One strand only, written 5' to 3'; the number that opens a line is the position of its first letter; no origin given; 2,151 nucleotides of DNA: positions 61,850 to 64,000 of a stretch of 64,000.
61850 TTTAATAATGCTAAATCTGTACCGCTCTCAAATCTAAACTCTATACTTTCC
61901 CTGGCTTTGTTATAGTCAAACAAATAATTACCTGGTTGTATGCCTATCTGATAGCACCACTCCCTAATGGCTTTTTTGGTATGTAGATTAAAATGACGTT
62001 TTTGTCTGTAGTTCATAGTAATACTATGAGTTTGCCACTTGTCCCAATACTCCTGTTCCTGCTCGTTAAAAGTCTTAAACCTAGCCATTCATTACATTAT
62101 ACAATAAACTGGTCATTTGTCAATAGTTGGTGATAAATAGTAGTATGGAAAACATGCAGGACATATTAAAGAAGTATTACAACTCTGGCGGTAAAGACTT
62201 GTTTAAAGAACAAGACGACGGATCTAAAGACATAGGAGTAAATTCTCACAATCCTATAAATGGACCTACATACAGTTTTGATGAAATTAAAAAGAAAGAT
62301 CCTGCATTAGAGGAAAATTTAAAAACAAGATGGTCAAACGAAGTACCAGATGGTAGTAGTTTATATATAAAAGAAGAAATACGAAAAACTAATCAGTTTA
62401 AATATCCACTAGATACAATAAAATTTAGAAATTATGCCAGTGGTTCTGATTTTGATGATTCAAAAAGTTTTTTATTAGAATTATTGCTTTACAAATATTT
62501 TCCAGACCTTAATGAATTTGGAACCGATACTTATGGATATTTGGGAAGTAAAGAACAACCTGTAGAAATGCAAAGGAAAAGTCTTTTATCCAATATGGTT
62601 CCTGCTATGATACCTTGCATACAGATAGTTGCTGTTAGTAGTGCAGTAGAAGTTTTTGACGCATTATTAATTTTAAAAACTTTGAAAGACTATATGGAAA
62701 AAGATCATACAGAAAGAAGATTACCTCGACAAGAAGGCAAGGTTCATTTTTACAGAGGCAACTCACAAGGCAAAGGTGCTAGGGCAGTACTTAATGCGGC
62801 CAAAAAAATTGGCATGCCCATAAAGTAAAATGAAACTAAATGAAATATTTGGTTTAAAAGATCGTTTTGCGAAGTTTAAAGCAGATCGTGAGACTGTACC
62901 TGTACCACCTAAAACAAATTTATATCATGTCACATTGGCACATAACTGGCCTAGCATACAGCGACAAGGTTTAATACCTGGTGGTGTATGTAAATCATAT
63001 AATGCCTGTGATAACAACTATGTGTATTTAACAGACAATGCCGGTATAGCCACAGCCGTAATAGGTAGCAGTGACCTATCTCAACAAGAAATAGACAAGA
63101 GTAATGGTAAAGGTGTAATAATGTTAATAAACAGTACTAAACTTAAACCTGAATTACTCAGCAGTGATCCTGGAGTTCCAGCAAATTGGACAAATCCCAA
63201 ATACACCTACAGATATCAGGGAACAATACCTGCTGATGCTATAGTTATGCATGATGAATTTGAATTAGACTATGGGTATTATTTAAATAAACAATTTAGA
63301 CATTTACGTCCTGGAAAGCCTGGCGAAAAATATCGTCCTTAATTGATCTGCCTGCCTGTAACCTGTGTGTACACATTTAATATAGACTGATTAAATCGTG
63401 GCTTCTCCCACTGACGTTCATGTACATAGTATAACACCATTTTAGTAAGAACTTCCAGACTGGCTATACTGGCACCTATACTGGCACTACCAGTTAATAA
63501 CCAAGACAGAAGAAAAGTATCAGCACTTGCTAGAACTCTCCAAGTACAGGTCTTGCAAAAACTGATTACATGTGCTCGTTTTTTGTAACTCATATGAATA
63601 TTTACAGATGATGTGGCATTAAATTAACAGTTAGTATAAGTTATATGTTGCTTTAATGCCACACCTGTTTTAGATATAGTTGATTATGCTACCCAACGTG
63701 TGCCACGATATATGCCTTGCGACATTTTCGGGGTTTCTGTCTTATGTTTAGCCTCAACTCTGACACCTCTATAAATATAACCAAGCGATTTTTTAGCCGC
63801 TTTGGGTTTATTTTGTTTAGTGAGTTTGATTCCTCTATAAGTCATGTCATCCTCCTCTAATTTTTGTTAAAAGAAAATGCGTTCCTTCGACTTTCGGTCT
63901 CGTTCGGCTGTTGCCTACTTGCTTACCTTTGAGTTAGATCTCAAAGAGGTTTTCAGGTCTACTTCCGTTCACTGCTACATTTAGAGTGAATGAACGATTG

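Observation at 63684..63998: Phage glutamine-sensing riboswitch controlling a YRG (DUF4278/IF17-like) peptide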

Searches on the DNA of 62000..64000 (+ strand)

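Call 5: search_dna_similar(query=window:62000-64000:+, collection=phages, mode=distant, max_rows=25)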
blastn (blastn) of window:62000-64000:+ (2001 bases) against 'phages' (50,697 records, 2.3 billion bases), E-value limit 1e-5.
No match.

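Call 82: search_dna_similar(query=window:63684-63998:-, collection=phages, mode=distant, max_evalue=10, max_rows=30)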
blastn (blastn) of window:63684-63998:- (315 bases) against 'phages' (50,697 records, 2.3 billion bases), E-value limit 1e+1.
Records with a match: 33; places in all: 33; records where one place covers at least 80% of the query: 0.
Best place of each record, by identity: 80-90% 33.
By first word of the organism name: Vibrio 33.
By host as written in the record: - 33.
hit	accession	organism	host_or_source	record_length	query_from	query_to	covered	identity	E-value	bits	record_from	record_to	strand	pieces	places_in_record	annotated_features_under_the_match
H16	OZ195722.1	Vibrio phage K242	Seawater and oysters mix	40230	172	212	13%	80.5%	1e+0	39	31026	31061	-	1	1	none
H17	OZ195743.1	Vibrio phage K243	Seawater and oysters mix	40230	172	212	13%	80.5%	1e+0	39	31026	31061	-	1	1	none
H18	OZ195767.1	Vibrio phage K251 g2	Seawater and oysters mix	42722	172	212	13%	80.5%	1e+0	39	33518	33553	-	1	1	none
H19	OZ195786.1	Vibrio phage K288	Seawater and oysters mix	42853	172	212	13%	80.5%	1e+0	39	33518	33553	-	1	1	none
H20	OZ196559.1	Vibrio phage K245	Seawater and oysters mix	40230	172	212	13%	80.5%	1e+0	39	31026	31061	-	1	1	none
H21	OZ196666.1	Vibrio phage K279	Seawater and oysters mix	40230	172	212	13%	80.5%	1e+0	39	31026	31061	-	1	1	none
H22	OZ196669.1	Vibrio phage K280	Seawater and oysters mix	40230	172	212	13%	80.5%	1e+0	39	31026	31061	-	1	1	none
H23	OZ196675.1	Vibrio phage K290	Seawater and oysters mix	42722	172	212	13%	80.5%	1e+0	39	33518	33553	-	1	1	none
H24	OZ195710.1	Vibrio phage D497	Seawater and oysters mix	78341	122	152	10%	87.5%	4e+0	37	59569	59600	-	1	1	hypothetical protein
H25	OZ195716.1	Vibrio phage D502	Seawater and oysters mix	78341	122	152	10%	87.5%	4e+0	37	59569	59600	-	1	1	hypothetical protein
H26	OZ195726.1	Vibrio phage D474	Seawater and oysters mix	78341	122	152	10%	87.5%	4e+0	37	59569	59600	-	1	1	hypothetical protein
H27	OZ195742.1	Vibrio phage D505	Seawater and oysters mix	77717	122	152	10%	87.5%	4e+0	37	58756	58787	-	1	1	hypothetical protein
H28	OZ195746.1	Vibrio phage D499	Seawater and oysters mix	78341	122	152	10%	87.5%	4e+0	37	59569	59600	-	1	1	hypothetical protein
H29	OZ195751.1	Vibrio phage D472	Seawater and oysters mix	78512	122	152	10%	87.5%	4e+0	37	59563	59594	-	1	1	hypothetical protein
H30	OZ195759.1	Vibrio phage D500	Seawater and oysters mix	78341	122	152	10%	87.5%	4e+0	37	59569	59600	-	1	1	hypothetical protein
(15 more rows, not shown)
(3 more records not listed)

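Call 95: search_rna_families(source=window, start=63886, end=63962, threshold=evalue, max_evalue=10, show_alignments=3)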
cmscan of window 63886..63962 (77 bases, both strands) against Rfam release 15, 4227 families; matches with E-value up to 10: 0.
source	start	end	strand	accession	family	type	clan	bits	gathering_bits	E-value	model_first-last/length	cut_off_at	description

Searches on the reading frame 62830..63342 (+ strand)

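Call 4: search_protein_families(library=pfam, proteins=[window:62830-63342:+], max_evalue=1)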
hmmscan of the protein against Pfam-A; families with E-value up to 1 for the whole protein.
window:62830-63342:+ (170 aa): 1 family
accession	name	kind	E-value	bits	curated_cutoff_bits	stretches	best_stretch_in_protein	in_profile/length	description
PF22531.2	DUF7002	-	0.00068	19.7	27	1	30-50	2-22/195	Family of unknown function (DUF7002)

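Call 76: search_protein_families(library=phrogs, proteins=[window:62830-63342:+], max_evalue=0.00001)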
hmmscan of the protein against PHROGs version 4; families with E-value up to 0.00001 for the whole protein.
window:62830-63342:+ (170 aa): 0 families

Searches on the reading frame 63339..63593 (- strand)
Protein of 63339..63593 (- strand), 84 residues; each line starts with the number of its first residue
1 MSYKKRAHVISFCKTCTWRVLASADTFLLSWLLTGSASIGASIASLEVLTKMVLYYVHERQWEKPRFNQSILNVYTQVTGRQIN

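Call 4: search_protein_families(library=pfam, proteins=[window:63339-63593:-], max_evalue=1)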
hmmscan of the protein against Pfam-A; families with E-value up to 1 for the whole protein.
window:63339-63593:- (84 aa): 1 family
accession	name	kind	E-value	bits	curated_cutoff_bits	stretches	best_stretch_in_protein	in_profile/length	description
PF09834.14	DUF2061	-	3.4e-22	79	23.1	1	13-63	2-52/52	Predicted membrane protein (DUF2061)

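Call 76: search_protein_families(library=phrogs, proteins=[window:63339-63593:-], max_evalue=0.00001)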
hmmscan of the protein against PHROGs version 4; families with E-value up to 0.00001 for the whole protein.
window:63339-63593:- (84 aa): 0 families

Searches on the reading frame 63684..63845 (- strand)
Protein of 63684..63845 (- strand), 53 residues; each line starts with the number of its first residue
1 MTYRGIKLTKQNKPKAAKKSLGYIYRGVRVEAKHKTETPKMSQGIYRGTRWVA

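Call 4: search_protein_families(library=pfam, proteins=[window:63684-63845:-], max_evalue=1)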
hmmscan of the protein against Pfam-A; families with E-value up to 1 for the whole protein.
window:63684-63845:- (53 aa): 2 families
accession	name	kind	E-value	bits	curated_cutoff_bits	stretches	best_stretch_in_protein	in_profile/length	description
PF14105.11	DUF4278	-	5.7e-05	23.8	25.3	1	1-49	3-55/57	Domain of unknown function (DUF4278)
PF12475.13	Amdo_NSP_1-3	-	0.044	14.4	25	1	10-27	4-21/54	Amdovirus non-structural protein 1-3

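Call 21: find_related_loci(query=window:63684-63845:-, collection=viral_contigs, flank=1500)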
Query window:63684-63845:- (53 aa) in viral_contigs; peptide patterns used: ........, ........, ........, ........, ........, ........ (x = any residue, [..] = any of these).
10 stretches matched a pattern; 2 encode a relative of the query (tblastn E <= 1e-3); 2 distinct loci.
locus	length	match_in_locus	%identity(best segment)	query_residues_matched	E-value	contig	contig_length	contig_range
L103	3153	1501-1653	49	3-53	5e-13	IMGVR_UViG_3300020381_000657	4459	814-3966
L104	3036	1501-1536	92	41-52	1e-5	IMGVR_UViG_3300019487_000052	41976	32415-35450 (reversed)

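Call 26: search_dna_similar(query=window:63684-63845:-, collection=phages, mode=protein, max_evalue=1, max_rows=40)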
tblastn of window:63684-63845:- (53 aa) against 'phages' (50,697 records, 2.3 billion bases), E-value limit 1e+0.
No match.

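Call 28: find_homologous_proteins(query=window:63684-63845:-, max_evalue=0.01)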
Query window:63684-63845:- (53 aa): 3 proteins with E <= 0.01 among 3 candidates.
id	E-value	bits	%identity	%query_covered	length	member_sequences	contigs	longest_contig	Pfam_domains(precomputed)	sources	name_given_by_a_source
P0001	3.8e-27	109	98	100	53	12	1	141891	-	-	-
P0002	1.9e-23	98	87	100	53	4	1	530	-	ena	-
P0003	5.7e-23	96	87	100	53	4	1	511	-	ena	-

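Call 31: find_encoding_contigs(protein=P0001, flank=6000, max_places=6)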
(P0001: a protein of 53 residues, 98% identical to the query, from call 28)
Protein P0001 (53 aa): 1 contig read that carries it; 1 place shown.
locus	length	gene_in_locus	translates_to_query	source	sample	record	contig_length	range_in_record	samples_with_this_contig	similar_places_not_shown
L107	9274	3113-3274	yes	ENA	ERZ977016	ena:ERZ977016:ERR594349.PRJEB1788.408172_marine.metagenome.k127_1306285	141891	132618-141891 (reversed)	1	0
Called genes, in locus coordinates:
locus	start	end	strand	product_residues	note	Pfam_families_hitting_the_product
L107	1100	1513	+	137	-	-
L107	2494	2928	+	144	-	-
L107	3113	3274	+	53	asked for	-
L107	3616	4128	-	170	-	-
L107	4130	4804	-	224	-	-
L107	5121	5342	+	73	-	-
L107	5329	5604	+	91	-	-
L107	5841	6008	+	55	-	-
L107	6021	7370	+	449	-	-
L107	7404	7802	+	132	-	-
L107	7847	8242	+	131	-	PF02657:SufE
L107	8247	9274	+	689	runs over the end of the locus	PF04055:Radical_SAM (weak)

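Call 60: search_protein_families(library=pfam, proteins=[L107:1100-1513:+, L107:2494-2928:+], max_evalue=0.1)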
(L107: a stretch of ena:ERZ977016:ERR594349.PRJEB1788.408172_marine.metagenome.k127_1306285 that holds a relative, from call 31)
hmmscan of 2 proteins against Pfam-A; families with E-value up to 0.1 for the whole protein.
L107:1100-1513:+ (137 aa): 1 family
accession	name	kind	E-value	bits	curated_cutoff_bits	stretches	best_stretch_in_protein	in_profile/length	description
PF25398.1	CUX1_N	-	0.0013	19.1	27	1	24-76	52-105/116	CUX1-like, N-terminal tRNA-binding arm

L107:2494-2928:+ (144 aa): 0 families
